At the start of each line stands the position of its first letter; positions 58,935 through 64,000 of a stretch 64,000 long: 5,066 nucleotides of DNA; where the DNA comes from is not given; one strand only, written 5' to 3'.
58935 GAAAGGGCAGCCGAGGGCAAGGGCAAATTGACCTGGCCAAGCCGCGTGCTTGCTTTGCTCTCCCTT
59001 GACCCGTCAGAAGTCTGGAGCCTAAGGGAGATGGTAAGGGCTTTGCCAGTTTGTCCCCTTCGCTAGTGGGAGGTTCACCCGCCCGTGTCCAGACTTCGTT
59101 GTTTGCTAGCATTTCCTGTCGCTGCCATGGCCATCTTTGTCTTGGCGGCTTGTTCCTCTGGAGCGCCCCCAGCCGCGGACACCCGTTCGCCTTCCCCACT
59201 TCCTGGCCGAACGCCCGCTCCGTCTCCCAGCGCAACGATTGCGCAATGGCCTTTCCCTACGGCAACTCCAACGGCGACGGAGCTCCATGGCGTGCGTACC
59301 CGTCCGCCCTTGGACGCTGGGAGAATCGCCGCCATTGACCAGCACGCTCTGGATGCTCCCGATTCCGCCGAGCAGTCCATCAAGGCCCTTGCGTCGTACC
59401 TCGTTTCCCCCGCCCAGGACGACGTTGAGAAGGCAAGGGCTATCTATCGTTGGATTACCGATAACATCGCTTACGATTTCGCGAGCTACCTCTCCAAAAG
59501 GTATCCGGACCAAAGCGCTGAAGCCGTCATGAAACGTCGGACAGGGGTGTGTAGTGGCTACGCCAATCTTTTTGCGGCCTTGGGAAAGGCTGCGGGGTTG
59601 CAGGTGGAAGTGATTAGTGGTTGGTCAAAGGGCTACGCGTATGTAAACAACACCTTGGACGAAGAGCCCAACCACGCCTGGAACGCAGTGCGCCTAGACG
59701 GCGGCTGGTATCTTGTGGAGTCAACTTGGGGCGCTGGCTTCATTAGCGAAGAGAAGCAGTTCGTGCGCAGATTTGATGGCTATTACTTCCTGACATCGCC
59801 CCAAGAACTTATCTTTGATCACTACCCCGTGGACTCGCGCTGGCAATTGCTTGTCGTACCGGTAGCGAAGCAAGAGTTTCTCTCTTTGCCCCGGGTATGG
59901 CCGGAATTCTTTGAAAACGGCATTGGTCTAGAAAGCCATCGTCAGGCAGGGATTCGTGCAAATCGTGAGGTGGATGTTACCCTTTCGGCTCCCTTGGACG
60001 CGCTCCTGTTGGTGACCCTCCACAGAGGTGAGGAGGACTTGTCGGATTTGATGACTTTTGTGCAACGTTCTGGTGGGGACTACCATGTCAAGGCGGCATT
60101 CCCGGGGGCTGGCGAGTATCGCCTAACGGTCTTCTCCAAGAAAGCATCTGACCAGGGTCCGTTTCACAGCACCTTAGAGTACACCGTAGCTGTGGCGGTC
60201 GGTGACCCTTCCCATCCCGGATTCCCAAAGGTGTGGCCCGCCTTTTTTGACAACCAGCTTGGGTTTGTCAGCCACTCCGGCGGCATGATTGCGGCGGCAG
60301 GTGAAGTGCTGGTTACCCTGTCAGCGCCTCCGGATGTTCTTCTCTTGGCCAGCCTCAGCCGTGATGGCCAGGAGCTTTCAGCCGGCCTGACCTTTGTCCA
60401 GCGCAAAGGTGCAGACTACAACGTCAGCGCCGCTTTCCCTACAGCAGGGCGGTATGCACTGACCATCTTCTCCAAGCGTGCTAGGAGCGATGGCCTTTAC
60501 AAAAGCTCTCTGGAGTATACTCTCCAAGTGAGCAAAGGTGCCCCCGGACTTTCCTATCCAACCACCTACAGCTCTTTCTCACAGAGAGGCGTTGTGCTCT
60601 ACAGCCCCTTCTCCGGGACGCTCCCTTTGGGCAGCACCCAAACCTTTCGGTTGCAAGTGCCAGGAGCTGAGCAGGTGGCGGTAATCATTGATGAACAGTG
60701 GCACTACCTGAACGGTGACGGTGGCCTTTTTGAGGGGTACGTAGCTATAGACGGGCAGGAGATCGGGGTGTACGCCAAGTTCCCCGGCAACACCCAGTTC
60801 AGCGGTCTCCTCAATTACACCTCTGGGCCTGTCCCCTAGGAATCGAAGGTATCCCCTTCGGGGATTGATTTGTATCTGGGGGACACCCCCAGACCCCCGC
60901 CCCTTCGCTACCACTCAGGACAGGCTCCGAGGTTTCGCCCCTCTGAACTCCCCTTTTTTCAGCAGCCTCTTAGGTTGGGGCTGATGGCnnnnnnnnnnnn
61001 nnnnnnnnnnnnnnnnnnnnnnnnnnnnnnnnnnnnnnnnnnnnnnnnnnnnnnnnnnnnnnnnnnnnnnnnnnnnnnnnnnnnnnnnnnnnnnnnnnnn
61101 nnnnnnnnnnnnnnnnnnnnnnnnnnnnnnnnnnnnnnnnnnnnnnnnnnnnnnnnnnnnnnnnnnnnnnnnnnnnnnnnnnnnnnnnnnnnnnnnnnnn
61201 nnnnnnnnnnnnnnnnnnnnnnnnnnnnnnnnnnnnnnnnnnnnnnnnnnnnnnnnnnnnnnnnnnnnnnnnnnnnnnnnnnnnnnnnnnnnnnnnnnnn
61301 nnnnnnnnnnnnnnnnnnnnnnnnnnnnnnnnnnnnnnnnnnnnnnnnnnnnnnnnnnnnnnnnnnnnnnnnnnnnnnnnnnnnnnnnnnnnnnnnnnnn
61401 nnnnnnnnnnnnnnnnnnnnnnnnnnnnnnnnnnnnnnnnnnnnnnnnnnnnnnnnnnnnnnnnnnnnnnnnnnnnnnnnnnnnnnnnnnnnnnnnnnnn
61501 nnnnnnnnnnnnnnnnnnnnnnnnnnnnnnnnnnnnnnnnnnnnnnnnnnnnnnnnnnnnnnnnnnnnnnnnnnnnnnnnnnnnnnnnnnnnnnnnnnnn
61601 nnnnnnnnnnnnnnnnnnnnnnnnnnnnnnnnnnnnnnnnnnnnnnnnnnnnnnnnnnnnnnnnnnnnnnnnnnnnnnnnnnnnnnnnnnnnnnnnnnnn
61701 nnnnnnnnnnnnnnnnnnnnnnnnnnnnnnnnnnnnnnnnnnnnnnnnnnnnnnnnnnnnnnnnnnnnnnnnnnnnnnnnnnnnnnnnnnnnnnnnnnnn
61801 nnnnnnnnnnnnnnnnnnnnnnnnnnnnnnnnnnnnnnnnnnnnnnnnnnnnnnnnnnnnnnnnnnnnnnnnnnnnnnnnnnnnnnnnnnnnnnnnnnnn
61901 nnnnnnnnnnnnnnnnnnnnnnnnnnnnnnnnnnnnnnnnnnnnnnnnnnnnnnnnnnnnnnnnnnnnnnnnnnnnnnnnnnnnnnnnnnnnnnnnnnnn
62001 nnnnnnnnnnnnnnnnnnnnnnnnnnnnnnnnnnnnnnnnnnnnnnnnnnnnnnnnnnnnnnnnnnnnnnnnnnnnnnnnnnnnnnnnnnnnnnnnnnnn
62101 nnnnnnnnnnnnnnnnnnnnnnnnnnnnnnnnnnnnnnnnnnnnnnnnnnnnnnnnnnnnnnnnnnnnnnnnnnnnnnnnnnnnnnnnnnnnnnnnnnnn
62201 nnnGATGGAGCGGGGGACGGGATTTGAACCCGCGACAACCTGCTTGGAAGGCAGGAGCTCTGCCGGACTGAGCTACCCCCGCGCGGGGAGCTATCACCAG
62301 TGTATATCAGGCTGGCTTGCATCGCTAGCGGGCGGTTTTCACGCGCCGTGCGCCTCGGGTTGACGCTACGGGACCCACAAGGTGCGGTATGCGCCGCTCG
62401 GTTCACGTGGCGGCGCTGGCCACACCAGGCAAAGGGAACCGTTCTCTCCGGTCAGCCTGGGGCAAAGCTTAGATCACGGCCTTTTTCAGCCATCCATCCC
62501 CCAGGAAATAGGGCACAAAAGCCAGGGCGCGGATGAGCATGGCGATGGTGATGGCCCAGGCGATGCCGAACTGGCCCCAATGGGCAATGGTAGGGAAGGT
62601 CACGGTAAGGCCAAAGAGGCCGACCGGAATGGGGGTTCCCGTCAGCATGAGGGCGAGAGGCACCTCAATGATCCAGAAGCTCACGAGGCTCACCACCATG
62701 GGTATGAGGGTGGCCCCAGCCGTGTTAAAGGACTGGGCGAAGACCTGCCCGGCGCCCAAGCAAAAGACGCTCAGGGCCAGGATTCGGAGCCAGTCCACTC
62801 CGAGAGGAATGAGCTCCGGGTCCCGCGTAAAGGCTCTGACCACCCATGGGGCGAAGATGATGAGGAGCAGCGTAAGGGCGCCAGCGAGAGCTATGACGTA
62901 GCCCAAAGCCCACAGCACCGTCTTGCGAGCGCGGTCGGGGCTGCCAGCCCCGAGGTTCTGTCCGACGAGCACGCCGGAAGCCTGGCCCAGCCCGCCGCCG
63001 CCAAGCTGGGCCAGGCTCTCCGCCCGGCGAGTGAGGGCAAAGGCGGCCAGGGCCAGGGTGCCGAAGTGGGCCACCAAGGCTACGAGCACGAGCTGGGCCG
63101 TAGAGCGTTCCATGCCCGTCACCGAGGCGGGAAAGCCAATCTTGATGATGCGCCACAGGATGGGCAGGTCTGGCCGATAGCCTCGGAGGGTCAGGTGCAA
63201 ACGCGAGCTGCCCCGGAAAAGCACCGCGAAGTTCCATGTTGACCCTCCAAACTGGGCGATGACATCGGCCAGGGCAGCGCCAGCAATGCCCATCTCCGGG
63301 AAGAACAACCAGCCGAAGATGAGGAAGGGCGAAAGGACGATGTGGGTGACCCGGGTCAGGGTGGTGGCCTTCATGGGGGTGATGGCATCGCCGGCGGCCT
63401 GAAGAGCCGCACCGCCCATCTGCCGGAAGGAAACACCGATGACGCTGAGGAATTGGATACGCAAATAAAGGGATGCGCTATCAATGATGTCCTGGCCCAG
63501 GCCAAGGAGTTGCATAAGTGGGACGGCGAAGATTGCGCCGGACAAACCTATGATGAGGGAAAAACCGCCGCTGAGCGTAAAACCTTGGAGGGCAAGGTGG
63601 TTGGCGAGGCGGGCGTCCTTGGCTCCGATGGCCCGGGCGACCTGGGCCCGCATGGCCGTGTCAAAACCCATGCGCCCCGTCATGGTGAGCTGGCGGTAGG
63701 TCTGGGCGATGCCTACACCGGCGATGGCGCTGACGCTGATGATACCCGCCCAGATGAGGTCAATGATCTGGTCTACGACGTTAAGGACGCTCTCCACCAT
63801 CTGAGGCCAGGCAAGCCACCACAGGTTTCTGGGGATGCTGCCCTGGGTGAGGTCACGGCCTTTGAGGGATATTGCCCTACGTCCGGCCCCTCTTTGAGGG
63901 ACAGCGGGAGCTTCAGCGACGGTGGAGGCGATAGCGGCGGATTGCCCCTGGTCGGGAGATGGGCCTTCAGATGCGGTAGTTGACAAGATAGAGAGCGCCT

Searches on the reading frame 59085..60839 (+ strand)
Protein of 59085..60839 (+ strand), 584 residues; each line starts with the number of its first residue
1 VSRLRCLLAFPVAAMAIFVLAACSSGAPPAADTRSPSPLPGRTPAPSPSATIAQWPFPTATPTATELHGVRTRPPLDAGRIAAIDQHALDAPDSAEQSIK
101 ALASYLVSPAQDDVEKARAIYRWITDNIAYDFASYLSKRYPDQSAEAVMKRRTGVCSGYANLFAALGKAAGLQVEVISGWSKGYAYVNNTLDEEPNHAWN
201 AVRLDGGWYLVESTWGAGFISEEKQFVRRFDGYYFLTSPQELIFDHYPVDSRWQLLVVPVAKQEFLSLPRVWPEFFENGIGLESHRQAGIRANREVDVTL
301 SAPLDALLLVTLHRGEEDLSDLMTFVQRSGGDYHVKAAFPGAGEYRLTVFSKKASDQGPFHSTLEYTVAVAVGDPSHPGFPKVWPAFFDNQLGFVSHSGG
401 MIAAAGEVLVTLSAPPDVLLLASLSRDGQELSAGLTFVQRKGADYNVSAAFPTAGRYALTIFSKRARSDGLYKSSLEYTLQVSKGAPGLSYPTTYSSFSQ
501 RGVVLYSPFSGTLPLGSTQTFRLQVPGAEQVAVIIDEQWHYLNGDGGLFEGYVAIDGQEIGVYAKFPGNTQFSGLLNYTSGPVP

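Call 71: search_protein_families(library=pfam, proteins=[window:59085-60839:+])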
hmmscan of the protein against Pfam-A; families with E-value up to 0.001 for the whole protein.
window:59085-60839:+ (584 aa): 3 families
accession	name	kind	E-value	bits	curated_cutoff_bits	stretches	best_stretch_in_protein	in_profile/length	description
PF23265.1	Ig-like_KY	-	7e-34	117.2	27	2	380-484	7-120/129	KY-like, immunoglobulin-like domain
PF01841.26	Transglut_core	-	3.2e-20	72.8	23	1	100-212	1-107/108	Transglutaminase-like superfamily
PF04473.18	DUF553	-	1.7e-06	28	20.5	1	99-211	3-111/140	Transglutaminase-like domain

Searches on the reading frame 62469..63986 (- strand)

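Call 71: search_protein_families(library=pfam, proteins=[window:62469-63986:-])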
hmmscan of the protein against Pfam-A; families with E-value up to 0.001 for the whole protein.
window:62469-63986:- (505 aa): 1 family
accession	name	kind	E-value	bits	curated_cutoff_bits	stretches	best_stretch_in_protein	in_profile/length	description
PF01554.23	MatE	-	5.2e-49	166.5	24.9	2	286-446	1-160/161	MatE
